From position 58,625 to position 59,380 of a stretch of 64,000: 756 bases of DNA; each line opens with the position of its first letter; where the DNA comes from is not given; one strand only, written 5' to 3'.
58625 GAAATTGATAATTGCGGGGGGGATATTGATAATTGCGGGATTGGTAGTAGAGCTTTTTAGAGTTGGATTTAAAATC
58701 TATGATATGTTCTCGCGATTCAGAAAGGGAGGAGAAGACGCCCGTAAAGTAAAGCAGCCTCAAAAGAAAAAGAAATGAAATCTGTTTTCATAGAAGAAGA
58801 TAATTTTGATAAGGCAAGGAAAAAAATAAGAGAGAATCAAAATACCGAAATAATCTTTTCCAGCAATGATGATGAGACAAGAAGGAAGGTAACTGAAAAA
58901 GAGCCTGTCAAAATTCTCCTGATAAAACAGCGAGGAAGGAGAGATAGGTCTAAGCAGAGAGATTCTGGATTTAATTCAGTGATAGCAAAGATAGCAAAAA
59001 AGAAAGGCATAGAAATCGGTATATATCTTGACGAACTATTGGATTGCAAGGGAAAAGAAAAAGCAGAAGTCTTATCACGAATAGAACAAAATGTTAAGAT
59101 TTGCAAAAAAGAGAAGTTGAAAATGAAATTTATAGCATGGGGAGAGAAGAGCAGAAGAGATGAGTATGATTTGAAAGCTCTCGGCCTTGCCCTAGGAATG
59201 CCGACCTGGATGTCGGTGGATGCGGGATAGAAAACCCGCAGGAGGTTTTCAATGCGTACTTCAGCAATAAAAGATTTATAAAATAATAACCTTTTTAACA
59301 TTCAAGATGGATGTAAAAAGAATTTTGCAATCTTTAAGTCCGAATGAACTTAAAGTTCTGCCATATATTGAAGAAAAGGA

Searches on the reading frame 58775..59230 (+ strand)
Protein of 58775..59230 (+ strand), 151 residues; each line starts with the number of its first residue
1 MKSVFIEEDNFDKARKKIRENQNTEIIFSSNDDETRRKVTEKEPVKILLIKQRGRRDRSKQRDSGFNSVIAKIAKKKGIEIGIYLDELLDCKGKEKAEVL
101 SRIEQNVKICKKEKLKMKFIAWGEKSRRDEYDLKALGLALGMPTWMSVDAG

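Call 96: search_protein_families(library=pfam, proteins=[window:58775-59230:+], max_evalue=0.01)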
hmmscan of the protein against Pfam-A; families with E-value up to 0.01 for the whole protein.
window:58775-59230:+ (151 aa): 1 family
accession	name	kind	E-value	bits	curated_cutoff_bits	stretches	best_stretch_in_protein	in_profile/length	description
PF01876.22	RNase_P_p30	-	4e-05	23.6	35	1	37-142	103-202/214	RNase P subunit p30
